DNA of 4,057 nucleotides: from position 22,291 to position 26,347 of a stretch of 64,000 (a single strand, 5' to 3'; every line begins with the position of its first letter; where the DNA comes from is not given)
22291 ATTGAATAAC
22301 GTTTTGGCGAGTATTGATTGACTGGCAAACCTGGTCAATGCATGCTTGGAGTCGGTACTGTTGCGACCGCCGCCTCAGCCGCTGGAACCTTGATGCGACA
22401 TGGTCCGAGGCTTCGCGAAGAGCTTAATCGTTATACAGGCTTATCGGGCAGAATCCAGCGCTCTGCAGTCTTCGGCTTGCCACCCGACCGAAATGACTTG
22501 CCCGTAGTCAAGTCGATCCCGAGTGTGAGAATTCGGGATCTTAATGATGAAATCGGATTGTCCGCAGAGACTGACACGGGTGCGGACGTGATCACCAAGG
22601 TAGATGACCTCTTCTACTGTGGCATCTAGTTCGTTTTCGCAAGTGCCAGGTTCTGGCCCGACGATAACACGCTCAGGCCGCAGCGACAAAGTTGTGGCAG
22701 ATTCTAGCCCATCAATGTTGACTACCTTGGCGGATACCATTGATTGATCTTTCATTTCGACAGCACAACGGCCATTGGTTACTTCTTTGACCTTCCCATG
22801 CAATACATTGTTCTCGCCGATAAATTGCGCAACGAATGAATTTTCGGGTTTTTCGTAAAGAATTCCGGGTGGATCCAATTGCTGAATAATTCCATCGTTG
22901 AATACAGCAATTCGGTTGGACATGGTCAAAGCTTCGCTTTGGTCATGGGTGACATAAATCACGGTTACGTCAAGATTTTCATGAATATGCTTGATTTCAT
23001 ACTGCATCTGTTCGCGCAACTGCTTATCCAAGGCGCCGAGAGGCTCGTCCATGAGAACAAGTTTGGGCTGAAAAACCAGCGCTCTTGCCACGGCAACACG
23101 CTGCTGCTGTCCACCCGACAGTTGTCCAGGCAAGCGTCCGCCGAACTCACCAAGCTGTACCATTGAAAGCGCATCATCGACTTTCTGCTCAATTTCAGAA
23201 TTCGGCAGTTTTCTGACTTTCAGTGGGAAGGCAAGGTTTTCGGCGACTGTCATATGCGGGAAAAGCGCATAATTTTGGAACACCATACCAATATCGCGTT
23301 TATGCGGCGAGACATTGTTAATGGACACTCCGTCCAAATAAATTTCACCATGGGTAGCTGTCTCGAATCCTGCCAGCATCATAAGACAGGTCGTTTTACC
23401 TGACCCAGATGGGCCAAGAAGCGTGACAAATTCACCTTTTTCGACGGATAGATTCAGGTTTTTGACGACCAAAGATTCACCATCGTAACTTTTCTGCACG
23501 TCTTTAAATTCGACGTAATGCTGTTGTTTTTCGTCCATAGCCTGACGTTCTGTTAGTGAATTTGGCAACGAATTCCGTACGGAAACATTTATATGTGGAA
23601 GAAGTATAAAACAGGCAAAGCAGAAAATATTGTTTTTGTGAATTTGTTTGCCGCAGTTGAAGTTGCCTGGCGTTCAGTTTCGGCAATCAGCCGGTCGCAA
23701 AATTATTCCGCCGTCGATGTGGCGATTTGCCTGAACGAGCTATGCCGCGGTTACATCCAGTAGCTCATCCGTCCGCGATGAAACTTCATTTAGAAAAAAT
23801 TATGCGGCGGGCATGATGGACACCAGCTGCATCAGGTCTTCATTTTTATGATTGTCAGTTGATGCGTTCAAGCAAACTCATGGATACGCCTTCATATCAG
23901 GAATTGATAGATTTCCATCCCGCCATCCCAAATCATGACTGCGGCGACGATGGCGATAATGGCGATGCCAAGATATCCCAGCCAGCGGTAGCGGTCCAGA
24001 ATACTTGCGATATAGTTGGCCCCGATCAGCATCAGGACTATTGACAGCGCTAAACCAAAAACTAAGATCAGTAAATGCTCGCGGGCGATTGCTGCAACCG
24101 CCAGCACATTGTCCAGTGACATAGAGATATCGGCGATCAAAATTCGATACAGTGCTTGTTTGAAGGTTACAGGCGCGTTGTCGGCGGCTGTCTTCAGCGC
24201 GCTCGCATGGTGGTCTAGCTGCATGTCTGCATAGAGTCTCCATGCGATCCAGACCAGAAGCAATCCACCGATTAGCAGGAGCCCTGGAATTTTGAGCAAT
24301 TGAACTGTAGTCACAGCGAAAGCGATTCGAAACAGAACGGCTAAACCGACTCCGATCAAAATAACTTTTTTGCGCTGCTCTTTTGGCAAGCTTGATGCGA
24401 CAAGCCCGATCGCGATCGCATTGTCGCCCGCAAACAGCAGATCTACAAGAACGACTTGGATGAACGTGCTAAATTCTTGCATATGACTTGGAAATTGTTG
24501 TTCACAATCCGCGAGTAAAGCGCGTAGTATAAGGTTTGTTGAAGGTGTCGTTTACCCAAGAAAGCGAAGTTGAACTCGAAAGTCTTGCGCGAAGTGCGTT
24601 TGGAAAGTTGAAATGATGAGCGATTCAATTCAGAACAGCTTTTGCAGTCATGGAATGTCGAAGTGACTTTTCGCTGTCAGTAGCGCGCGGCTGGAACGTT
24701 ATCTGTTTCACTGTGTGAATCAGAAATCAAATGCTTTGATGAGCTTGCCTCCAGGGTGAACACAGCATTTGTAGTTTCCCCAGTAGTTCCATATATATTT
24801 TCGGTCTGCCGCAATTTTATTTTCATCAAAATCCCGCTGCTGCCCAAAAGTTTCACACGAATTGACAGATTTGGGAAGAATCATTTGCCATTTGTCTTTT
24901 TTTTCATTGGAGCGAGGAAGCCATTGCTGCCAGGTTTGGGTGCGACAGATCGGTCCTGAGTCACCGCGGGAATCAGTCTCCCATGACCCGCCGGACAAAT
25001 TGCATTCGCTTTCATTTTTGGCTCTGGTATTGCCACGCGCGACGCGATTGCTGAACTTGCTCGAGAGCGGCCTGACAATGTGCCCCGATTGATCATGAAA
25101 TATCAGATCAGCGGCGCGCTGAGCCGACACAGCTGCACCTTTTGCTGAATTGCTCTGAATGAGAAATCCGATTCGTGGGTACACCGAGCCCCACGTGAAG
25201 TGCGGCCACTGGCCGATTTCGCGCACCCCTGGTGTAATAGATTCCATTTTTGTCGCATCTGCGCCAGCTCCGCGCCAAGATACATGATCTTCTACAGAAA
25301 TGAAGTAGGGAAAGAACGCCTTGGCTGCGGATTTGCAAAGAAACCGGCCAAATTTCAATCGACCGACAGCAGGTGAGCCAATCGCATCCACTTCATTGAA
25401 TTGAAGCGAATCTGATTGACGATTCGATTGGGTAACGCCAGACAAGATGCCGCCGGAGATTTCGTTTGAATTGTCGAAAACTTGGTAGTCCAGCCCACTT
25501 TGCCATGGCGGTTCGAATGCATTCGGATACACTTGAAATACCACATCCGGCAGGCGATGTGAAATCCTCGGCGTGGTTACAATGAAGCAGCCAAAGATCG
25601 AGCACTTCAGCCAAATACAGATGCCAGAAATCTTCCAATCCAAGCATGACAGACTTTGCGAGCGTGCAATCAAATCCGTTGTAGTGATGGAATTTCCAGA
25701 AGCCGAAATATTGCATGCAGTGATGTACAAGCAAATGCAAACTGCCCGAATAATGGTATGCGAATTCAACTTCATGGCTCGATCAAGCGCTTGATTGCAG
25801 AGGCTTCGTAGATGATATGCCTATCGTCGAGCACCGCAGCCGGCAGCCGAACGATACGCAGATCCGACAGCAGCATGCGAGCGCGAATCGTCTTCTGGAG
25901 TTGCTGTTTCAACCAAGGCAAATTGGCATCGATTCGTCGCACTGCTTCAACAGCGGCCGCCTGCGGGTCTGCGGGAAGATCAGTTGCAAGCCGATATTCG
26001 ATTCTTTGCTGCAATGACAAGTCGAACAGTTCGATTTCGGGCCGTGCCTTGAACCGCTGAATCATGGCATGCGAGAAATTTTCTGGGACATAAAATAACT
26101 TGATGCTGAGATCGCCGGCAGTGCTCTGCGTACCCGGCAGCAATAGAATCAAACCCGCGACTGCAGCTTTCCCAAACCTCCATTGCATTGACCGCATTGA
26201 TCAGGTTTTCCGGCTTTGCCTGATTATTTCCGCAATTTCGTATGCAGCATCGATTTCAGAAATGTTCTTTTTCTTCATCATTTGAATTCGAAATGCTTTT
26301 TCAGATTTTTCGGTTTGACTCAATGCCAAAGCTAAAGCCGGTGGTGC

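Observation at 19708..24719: Housekeeping-type block (dapE, argD, orphan ABC ATPase, TerC/YjbE) inserted between two adjacent Mpf genes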

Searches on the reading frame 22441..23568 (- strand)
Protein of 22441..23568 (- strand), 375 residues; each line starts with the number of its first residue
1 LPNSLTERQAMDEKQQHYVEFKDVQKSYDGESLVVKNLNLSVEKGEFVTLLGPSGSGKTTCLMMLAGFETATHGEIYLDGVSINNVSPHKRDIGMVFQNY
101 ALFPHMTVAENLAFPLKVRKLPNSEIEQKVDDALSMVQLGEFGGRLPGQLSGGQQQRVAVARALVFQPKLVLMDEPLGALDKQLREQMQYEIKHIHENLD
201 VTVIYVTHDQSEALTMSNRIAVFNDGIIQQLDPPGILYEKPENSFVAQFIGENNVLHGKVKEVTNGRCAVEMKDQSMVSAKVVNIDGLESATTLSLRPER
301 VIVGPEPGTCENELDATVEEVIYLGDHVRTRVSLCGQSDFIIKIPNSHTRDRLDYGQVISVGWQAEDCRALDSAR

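Call 3: search_protein_families(library=pfam, proteins=[window:22441-23568:-])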
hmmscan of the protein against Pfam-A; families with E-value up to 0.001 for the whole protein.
window:22441-23568:- (375 aa): 4 families
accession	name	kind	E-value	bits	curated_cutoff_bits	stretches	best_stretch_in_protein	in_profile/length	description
PF00005.33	ABC_tran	-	7.5e-37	127.4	25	1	35-177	1-136/137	ABC transporter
PF08402.16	TOBE_2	-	1.9e-17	63.6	21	1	294-371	1-76/76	TOBE domain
PF02463.25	SMC_N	-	3.6e-05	23.7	40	0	82-223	112-214/220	RecF/RecN/SMC N terminal domain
PF25199.1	nSTAND_NTPase5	-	0.00053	20.3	34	0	40-66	36-62/145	Novel STAND NTPase 5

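Call 4: search_protein_families(library=ncbifam, proteins=[window:22441-23568:-])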
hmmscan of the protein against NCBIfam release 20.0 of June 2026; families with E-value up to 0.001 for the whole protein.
window:22441-23568:- (375 aa): 185 families (the best 25 are shown)
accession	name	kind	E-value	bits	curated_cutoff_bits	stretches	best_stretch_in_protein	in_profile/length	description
TIGR01187.1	potA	subfamily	3.2e-113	378.1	355.6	1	50-369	1-323/325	polyamine ABC transporter ATP-binding protein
NF006987.0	PRK09452.1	equivalog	1.3e-111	373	482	1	9-336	8-335/378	spermidine/putrescine ABC transporter ATP-binding protein PotA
TIGR03265.1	PhnT2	equivalog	2.2e-102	342.9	457.7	1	16-369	2-350/353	putative 2-aminoethylphosphonate ABC transporter ATP-binding protein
NF043075.1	MMSYN1_0197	equivalog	2.6e-101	339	550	1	19-368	3-336/341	spermidine/putrescine ABC transporter ATP-binding protein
NF008653.0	PRK11650.1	subfamily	2.2e-100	336.2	432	1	19-369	4-345/357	sn-glycerol-3-phosphate ABC transporter ATP-binding protein UgpC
NF008621.0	PRK11607.1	equivalog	5.3e-93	311.8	613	1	15-371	16-375/377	putrescine ABC transporter ATP-binding subunit PotG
NF008513.0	PRK11432.1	equivalog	5.5e-93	311.7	496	1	14-344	2-322/351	ferric ABC transporter ATP-binding protein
NF008233.0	PRK11000.1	equivalog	1.2e-89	300.8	568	1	19-370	4-352/369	maltose/maltodextrin ABC transporter ATP-binding protein MalK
TIGR03258.1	PhnT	equivalog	1.3e-89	300.8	499.15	1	24-367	14-353/359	2-aminoethylphosphonate ABC transport system ATP-binding subunit PhnT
NF040840.2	tungstate_WtpC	equivalog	5e-85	285.8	440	1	21-337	4-314/347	tungstate ABC transporter ATP-binding protein WtpC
NF040933.2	ABC_arch_GlcV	equivalog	3.5e-84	282.7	450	1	19-345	3-334/357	glucose ABC transporter ATP-binding protein GlcV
TIGR00968.1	3a0106s01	subfamily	3.7e-83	278.7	342.75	1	21-256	3-237/237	sulfate ABC transporter ATP-binding protein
NF008105.0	PRK10851.1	equivalog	1.5e-76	257.5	502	1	19-262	3-249/362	sulfate/thiosulfate ABC transporter ATP-binding protein CysA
TIGR01186.1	proV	subfamily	3.7e-69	233.5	326.6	1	30-259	4-239/363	betaine/proline/choline family ABC transporter ATP-binding protein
NF040729.1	ABC_ATP_SaoA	equivalog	6.8e-64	215.6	360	1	20-226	3-209/248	ABC transporter ATP-binding protein SaoA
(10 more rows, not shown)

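Call 64: search_solved_structures(query=window:22441-23538:-, max_evalue=1e-70)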
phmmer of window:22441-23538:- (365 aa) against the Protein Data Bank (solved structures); distinct sequences matched with E-value up to 1e-70: 10.
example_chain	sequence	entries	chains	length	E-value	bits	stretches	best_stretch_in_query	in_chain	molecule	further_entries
2yyz_A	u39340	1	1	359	5.4e-77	262.6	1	16-318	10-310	Sugar ABC transporter, ATP-binding protein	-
7x0q_A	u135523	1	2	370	1.6e-76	261.1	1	9-357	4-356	ABC transporter related protein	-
8zx1_A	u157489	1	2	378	3.7e-76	259.9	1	9-252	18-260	Spermidine/putrescine import ATP-binding protein PotA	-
8y5f_A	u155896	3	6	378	9.6e-76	258.5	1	9-252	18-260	Spermidine/putrescine import ATP-binding protein PotA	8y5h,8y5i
8y5g_A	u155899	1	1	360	1e-75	258.4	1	9-252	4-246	Spermidine/putrescine import ATP-binding protein PotA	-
8y5g_D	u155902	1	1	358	1.1e-75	258.3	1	9-253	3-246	Spermidine/putrescine import ATP-binding protein PotA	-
6yir_A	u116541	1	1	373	3.3e-72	246.9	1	12-267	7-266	Oligosaccharides import ATP-binding protein MsmX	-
1v43_A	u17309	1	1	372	3e-71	243.8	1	13-250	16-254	sugar-binding transport ATP-binding protein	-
1vci_A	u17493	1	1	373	3e-71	243.8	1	13-250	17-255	sugar-binding transport ATP-binding protein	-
1z47_A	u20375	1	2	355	4.8e-71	243.1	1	9-261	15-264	putative ABC-transporter ATP-binding protein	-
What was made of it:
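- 22441..23538 (-): Solitary ABC-importer ATPase (PotA/MalK/MsmX type with a TOBE_2 domain). No permease or binding-protein gene is nearby. Calls 3, 4, 64.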

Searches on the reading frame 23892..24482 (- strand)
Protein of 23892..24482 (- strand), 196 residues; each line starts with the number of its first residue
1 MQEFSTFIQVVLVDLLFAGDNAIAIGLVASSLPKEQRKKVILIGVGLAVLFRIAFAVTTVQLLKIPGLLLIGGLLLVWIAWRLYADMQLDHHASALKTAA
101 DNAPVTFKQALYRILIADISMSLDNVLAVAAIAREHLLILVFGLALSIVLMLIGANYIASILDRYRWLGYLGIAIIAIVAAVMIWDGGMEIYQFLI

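Call 3: search_protein_families(library=pfam, proteins=[window:23892-24482:-])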
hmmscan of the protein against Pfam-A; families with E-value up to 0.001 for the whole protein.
window:23892-24482:- (196 aa): 1 family
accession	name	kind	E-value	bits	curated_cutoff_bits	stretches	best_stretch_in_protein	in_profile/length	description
PF03741.22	TerC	-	8.2e-43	146.6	27.8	1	9-186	2-177/178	Integral membrane protein TerC family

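Call 4: search_protein_families(library=ncbifam, proteins=[window:23892-24482:-])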
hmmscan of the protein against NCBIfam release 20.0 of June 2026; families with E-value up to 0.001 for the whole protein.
window:23892-24482:- (196 aa): 2 families
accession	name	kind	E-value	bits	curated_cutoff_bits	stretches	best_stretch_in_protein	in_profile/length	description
TIGR03717.1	R_switched_YjbE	subfamily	2.7e-57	193.3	134.8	1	7-186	2-175/176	YjbE family putative metal transport protein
TIGR03716.1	R_switched_YkoY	subfamily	6.4e-20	71.7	138.5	1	8-184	3-176/220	integral membrane protein, YkoY family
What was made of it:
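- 23892..24482 (-): TerC-family membrane protein, YjbE subfamily. No riboswitch was found upstream. TIGR03717 above cutoff (call 4).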

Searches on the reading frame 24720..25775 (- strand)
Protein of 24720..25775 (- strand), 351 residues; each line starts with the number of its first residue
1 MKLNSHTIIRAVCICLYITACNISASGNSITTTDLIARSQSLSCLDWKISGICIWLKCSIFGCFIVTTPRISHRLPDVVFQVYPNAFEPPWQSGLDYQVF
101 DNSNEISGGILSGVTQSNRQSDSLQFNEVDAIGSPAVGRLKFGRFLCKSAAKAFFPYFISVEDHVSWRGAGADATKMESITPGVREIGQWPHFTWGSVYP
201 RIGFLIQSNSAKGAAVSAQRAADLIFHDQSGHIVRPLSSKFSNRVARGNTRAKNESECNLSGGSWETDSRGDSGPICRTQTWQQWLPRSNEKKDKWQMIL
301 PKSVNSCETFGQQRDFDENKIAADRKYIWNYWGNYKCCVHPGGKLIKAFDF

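Call 3: search_protein_families(library=pfam, proteins=[window:24720-25775:-])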
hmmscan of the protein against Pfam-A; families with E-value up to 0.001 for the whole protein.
window:24720-25775:- (351 aa): 1 family
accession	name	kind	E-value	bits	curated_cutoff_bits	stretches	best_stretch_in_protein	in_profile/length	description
PF06834.16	TraU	-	6.5e-27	95.1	26.5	1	44-339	14-305/306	TraU protein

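Call 4: search_protein_families(library=ncbifam, proteins=[window:24720-25775:-])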
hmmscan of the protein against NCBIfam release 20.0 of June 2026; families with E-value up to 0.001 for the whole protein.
window:24720-25775:- (351 aa): 1 family
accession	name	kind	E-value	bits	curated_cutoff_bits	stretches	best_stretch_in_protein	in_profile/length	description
TIGR03756.1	conj_TIGR03756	hypoth_equivalog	3.3e-65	220.3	188.35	2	30-247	1-233/298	TIGR03756 family integrating conjugative element protein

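Call 56: search_dna_similar(query=window:24720-25775:-, collection=plasmids, mode=protein, max_rows=12, rows=spread)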
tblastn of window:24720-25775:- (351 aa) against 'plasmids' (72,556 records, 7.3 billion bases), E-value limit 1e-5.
Records with a match: 92; places in all: 94; records where one place covers at least 80% of the query: 87.
Best place of each record, by identity: <60% 92.
By first word of the organism name: Vibrio 17; Aeromonas 15; Pantoea 13; Pseudomonas 9; Marinobacter 5; Klebsiella 4; Stutzerimonas 3; Shewanella 3; Methylophaga 2; Salmonella 2; and 16 more.
By predicted mobility (MOB-suite, as given by PLSDB): non-mobilizable 46; conjugative 31; mobilizable 15.
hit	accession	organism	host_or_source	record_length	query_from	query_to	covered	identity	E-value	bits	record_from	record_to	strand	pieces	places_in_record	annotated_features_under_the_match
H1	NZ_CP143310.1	Methylophaga thalassica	cell culture,A deep sea sediment sample ...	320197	10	351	97%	31.7%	4e-40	157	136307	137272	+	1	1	TIGR03756 family integrating conjugative element protein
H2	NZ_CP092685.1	Vibrio campbellii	Hippocampus kuda,Pure isolate,aquarium ...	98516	1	349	99%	28.6%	3e-30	129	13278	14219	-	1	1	TIGR03756 family integrating conjugative element protein | conjugative transfer ATPase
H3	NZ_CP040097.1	Pantoea sp. SO10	whole organism,soil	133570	1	351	100%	27.1%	3e-34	140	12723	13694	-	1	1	TIGR03756 family integrating conjugative element protein | TIGR03757 family integrating conjugative element protein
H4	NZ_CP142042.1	Pseudomonas veronii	cell culture,ground water from aniline ...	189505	41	351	89%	30.1%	4e-36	145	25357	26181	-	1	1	TIGR03756 family integrating conjugative element protein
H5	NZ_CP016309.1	Vibrio scophthalmi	Paralichthys olivaceus,cell culture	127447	9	349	97%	26.7%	2e-25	114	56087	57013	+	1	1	TIGR03756 family integrating conjugative element protein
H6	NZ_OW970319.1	Pantoea agglomerans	Olive knot caused by Pseudomonas ...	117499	30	351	92%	27.6%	2e-32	135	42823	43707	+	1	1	TIGR03756 family integrating conjugative element protein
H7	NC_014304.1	Erwinia billingiae Eb661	-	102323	30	351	92%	27.3%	2e-31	132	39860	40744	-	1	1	TIGR03756 family integrating conjugative element protein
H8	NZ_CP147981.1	Alteromonas macleodii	-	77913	10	343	95%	25.9%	1e-22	106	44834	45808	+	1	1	TraU family protein | DUF1525 domain-containing protein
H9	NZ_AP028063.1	Marinobacter shengliensis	-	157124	30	346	90%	25.4%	8e-25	112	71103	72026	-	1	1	TIGR03756 family integrating conjugative element protein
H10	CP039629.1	Aeromonas caviae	sludge,cell culture,sludge from ...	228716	12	347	96%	23.5%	2e-17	91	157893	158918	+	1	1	TraU family protein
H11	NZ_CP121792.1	Aeromonas caviae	Homo sapiens,plasma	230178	34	347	89%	23.9%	5e-18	93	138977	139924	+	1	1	TraU family protein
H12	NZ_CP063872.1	Klebsiella pneumoniae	Red-breasted Parakeet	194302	30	168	40%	30.9%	3e-16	87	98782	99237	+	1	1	none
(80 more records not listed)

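Call 57: get_annotated_region(hit=H1, flank=14000)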
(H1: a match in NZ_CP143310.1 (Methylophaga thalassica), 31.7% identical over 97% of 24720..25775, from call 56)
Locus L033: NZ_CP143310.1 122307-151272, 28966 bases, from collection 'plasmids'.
description: Methylophaga thalassica strain IOM01 plasmid unnamed, complete sequence
organism: Methylophaga thalassica (NCBI taxid 40223)
taxonomy: Bacteria; Pseudomonadota; Gammaproteobacteria; Thiotrichales; Piscirickettsiaceae; Methylophaga; Methylophaga thalassica
host: -; source: cell culture,A deep sea sediment sample from the Central Indian Ridge; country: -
typing (MOB-suite, as given by PLSDB): non-mobilizable
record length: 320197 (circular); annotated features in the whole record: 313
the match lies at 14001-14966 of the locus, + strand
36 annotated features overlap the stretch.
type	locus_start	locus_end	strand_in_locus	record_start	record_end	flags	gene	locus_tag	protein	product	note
CDS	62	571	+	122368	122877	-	-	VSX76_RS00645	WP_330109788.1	hypothetical protein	-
CDS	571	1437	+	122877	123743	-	-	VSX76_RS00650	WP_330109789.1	hypothetical protein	-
CDS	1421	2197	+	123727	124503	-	-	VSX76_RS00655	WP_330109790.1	TIGR03759 family integrating conjugative element protein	GO:0008150 - biological_process [Evidence IEA]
CDS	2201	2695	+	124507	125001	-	-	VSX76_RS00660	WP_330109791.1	hypothetical protein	-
CDS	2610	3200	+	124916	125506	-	-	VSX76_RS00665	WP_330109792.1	transglycosylase SLT domain-containing protein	-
CDS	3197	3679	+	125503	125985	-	-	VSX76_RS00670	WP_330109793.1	integrating conjugative element protein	-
CDS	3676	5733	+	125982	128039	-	traD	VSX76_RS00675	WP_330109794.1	type IV conjugative transfer system coupling protein TraD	-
CDS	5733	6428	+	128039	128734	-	-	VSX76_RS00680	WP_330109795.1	TIGR03747 family integrating conjugative element membrane protein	GO:0008150 - biological_process [Evidence IEA]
CDS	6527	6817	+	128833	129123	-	-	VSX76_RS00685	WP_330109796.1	RAQPRD family integrative conjugative element protein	-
CDS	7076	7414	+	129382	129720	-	-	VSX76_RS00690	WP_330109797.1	TIGR03745 family integrating conjugative element membrane protein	GO:0008150 - biological_process [Evidence IEA]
CDS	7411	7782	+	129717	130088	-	-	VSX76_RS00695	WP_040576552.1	TIGR03750 family conjugal transfer protein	-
CDS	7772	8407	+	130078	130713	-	-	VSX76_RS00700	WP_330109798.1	PFL_4703 family integrating conjugative element protein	GO:0008150 - biological_process [Evidence IEA]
CDS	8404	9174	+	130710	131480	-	-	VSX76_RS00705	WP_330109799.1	TIGR03749 family integrating conjugative element protein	GO:0008150 - biological_process [Evidence IEA]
CDS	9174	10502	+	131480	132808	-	-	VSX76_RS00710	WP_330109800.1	TIGR03752 family integrating conjugative element protein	GO:0008150 - biological_process [Evidence IEA]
CDS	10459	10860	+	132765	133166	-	-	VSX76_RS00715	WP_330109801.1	TIGR03751 family conjugal transfer lipoprotein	GO:0008150 - biological_process [Evidence IEA]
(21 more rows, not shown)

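Call 58: get_annotated_region(hit=H4, flank=14000)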
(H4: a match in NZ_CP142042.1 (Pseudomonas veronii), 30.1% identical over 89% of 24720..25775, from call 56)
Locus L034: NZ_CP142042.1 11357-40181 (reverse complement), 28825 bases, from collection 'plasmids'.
description: Pseudomonas veronii strain T1 plasmid unnamed1, complete sequence
organism: Pseudomonas veronii (NCBI taxid 76761)
taxonomy: Bacteria; Pseudomonadota; Gammaproteobacteria; Pseudomonadales; Pseudomonadaceae; Pseudomonas; Pseudomonas veronii
host: -; source: cell culture,ground water from aniline contaminated site in Jilin, China; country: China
typing (MOB-suite, as given by PLSDB): non-mobilizable
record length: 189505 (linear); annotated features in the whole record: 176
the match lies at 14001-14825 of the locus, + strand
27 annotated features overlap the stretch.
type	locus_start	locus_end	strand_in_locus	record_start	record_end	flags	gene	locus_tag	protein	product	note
CDS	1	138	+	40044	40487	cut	-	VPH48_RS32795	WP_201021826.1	TIGR03751 family conjugal transfer lipoprotein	GO:0008150 - biological_process [Evidence IEA]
CDS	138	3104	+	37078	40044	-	-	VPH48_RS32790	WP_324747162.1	conjugative transfer ATPase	GO:0008150 - biological_process [Evidence IEA]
CDS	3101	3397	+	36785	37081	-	-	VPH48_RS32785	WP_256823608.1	hypothetical protein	-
CDS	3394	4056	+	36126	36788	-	-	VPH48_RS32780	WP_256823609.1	DsbA family protein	-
CDS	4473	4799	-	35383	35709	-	-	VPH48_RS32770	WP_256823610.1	hypothetical protein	-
CDS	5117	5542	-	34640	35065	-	-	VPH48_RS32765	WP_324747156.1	hypothetical protein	-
CDS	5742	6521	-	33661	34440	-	-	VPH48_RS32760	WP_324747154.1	GNAT family N-acetyltransferase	-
CDS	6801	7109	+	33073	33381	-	-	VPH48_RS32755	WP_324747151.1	hypothetical protein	-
CDS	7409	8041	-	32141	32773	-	-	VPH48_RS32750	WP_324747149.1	hypothetical protein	-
CDS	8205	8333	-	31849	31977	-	-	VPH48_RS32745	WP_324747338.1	hypothetical protein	-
CDS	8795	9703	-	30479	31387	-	-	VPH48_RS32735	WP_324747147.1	hypothetical protein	-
CDS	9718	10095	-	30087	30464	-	-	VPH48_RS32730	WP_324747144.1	hypothetical protein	-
CDS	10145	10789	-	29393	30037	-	-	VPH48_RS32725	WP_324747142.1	hypothetical protein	-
CDS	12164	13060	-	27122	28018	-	-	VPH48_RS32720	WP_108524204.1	SEL1-like repeat protein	-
CDS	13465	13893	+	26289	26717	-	-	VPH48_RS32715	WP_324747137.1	TIGR03757 family integrating conjugative element protein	-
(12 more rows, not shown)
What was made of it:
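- Checked: The genes on both sides keep the canonical order and orientation (calls 3, 4, 57, 58).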

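Call 67: search_dna_similar(query=window:24720-25775:-, collection=plasmids, mode=protein, max_rows=60, rows=best)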
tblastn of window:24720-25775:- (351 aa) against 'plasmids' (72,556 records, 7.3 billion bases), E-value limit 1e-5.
Records with a match: 92; places in all: 94; records where one place covers at least 80% of the query: 87.
Best place of each record, by identity: <60% 92.
By first word of the organism name: Vibrio 17; Aeromonas 15; Pantoea 13; Pseudomonas 9; Marinobacter 5; Klebsiella 4; Stutzerimonas 3; Shewanella 3; Methylophaga 2; Salmonella 2; and 16 more.
By predicted mobility (MOB-suite, as given by PLSDB): non-mobilizable 46; conjugative 31; mobilizable 15.
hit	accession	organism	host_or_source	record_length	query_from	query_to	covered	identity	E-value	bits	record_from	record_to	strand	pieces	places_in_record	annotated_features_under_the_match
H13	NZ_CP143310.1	Methylophaga thalassica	cell culture,A deep sea sediment sample ...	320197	10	351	97%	31.7%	4e-40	157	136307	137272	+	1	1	TIGR03756 family integrating conjugative element protein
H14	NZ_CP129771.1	Klebsiella pneumoniae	Homo sapiens,whole organism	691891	16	351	96%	31.6%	3e-34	140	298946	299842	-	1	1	TIGR03756 family integrating conjugative element protein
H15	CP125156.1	Klebsiella pneumoniae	-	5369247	16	351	96%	31.6%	3e-34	140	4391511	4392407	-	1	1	TIGR03756 family integrating conjugative element protein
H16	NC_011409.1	Haemophilus influenzae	Homo sapiens (human),blood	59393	1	351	100%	29.9%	1e-38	153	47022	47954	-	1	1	TIGR03756 family integrating conjugative element protein | TIGR03757 family integrating conjugative element protein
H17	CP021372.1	Rhizobium sp. ACO-34A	Agave americana L.,cell ...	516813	1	351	100%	29.7%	6e-39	154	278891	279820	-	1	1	integrating conjugative element protein (x2)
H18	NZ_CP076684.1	Stutzerimonas zhaodongensis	isolated microorganism,Ocean water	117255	1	351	100%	29.3%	1e-39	156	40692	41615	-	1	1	TIGR03756 family integrating conjugative element protein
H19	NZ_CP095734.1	Methylophaga pinxianii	pure culture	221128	25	351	93%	31.4%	9e-43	165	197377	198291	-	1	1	TIGR03756 family integrating conjugative element protein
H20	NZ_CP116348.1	Enterobacter ludwigii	strawberry,pure cluture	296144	9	351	98%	29.6%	2e-38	152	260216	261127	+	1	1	TIGR03756 family integrating conjugative element protein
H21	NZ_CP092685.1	Vibrio campbellii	Hippocampus kuda,Pure isolate,aquarium ...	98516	1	349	99%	28.6%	3e-30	129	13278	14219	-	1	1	TIGR03756 family integrating conjugative element protein | conjugative transfer ATPase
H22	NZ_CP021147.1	Vibrio campbellii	Penaeus vannamei,Single cell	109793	1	349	99%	28.0%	6e-31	131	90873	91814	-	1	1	TIGR03756 family integrating conjugative element protein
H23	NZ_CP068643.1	Vibrio parahaemolyticus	Penaeus vannamei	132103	9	349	97%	28.4%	6e-34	139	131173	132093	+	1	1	TIGR03756 family integrating conjugative element protein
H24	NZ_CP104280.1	Comamonas aquatica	-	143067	29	345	90%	30.4%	6e-11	133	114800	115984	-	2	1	TraU family protein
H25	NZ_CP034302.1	Vibrio parahaemolyticus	Penaeus vannamei,AHPND infected ...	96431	7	349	98%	28.0%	2e-34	141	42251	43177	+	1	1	TIGR03756 family integrating conjugative element protein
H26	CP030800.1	Vibrio owensii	shrimp,Pure culture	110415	7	349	98%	28.0%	2e-34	141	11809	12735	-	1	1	TIGR03756 family integrating conjugative element protein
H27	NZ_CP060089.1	Vibrio parahaemolyticus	Penaeus vannamei,whole ...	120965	7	349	98%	28.0%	2e-34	141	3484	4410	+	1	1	TIGR03756 family integrating conjugative element protein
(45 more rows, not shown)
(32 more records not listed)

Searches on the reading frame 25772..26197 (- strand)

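Call 3: search_protein_families(library=pfam, proteins=[window:25772-26197:-])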
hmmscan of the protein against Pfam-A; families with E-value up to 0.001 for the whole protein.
window:25772-26197:- (141 aa): 1 family
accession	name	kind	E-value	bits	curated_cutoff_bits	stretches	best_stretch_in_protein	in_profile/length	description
PF07511.17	DUF1525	-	1.9e-10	41.2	24.1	1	50-135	15-100/113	Protein of unknown function (DUF1525)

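Call 4: search_protein_families(library=ncbifam, proteins=[window:25772-26197:-])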
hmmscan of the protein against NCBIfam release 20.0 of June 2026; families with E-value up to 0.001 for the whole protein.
window:25772-26197:- (141 aa): 1 family
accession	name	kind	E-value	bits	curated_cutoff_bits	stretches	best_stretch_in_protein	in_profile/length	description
TIGR03757.1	conj_TIGR03757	hypoth_equivalog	1.1e-10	41.6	73.2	1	47-136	13-103/113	TIGR03757 family integrating conjugative element protein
